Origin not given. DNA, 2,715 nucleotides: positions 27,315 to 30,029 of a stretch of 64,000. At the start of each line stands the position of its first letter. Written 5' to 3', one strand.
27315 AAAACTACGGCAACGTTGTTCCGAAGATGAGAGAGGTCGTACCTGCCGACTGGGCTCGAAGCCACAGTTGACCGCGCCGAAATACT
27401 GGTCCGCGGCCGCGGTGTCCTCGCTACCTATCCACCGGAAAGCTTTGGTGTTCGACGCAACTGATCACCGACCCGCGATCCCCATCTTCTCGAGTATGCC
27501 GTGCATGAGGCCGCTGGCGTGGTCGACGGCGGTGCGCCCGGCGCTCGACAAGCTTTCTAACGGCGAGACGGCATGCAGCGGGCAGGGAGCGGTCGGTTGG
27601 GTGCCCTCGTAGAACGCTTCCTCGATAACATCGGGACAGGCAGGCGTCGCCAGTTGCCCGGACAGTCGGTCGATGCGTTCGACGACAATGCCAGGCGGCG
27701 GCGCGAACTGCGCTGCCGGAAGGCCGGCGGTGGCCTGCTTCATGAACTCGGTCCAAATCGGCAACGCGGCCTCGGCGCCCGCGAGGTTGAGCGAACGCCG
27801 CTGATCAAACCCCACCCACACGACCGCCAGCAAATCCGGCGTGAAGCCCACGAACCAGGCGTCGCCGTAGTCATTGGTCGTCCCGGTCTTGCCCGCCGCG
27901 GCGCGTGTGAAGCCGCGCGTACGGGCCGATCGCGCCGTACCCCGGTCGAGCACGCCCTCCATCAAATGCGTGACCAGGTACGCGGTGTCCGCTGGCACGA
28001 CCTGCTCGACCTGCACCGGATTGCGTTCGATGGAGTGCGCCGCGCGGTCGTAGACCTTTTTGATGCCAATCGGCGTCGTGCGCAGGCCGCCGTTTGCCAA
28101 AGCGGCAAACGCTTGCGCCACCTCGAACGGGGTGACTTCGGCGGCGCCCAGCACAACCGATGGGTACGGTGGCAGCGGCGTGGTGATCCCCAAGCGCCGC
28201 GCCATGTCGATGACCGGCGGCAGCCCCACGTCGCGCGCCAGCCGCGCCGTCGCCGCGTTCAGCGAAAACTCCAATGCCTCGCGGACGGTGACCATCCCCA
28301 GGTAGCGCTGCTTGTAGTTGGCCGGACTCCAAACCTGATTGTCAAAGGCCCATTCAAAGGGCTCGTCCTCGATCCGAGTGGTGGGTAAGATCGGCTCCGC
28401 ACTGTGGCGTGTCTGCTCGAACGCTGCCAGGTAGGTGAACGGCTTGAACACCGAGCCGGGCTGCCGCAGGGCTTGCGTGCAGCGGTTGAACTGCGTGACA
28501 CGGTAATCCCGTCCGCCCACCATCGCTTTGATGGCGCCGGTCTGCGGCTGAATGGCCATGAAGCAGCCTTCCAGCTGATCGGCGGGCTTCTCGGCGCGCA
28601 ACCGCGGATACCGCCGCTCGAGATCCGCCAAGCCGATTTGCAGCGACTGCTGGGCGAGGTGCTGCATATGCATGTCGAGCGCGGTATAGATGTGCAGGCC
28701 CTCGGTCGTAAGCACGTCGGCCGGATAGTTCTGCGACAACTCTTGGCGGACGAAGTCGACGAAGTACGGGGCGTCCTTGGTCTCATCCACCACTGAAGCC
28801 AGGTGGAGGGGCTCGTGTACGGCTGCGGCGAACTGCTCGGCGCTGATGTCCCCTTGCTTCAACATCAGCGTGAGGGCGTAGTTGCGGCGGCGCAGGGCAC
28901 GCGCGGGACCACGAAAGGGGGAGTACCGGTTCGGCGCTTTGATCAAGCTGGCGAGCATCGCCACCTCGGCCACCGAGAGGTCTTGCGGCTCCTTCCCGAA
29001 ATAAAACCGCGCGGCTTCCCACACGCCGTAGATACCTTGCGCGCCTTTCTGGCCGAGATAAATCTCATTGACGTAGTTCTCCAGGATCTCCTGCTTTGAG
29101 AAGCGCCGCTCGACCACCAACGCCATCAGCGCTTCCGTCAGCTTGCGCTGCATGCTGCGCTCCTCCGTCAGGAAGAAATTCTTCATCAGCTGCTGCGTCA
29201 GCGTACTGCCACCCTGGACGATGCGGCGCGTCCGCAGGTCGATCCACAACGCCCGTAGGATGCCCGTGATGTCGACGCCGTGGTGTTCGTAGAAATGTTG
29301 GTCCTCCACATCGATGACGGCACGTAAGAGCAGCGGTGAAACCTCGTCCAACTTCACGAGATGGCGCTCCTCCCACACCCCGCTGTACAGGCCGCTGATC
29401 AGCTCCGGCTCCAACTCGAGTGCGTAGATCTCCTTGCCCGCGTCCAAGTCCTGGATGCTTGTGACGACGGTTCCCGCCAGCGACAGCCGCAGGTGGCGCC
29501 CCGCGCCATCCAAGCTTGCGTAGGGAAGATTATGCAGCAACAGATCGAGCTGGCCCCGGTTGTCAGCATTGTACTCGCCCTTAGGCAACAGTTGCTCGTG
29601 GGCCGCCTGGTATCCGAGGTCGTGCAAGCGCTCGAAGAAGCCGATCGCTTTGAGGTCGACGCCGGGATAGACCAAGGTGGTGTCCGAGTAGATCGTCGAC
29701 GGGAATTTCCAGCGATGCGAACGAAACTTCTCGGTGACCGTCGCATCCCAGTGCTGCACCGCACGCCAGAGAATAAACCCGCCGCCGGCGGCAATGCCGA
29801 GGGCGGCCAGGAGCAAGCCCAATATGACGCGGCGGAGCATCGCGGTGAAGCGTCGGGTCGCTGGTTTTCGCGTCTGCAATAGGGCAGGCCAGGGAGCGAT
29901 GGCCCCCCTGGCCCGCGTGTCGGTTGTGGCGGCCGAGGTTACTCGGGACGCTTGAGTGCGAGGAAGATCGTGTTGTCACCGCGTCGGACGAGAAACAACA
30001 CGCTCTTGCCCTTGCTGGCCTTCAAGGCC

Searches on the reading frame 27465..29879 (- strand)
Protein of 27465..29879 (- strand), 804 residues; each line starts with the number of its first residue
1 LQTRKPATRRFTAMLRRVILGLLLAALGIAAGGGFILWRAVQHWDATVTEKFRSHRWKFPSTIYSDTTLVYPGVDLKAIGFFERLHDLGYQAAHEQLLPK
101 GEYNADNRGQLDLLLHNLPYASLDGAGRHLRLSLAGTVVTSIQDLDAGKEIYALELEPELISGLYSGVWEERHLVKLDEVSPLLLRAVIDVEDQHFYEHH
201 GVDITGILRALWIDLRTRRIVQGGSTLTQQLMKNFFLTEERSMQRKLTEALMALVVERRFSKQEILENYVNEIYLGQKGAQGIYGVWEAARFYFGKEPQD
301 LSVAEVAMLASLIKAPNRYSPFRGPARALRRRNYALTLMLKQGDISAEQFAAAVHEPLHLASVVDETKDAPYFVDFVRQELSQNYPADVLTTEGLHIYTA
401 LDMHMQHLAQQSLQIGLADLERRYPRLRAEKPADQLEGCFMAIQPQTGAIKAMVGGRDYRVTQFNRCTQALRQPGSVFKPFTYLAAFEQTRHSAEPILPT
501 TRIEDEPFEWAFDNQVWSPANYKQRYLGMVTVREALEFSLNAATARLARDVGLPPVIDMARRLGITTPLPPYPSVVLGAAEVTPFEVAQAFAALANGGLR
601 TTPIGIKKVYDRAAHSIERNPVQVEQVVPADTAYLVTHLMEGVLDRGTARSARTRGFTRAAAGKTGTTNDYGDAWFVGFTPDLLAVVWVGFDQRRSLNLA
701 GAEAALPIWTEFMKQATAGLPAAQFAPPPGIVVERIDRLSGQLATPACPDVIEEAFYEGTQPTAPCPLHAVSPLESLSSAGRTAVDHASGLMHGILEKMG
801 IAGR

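Call 83: search_protein_families(library=pfam, proteins=[window:27465-29879:-], max_evalue=0.00001)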
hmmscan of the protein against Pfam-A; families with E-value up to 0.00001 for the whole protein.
window:27465-29879:- (804 aa): 3 families
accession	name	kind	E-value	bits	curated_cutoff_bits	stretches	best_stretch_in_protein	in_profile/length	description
PF00912.28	Transgly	-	5.9e-63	211.9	27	1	168-339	10-177/178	Transglycosylase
PF00905.27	Transpeptidase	-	7.4e-34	117.8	22.1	1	438-682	1-267/299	Penicillin binding protein transpeptidase domain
PF14814.11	UB2H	-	2.7e-06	27.8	27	1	71-156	2-85/85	Bifunctional transglycosylase second domain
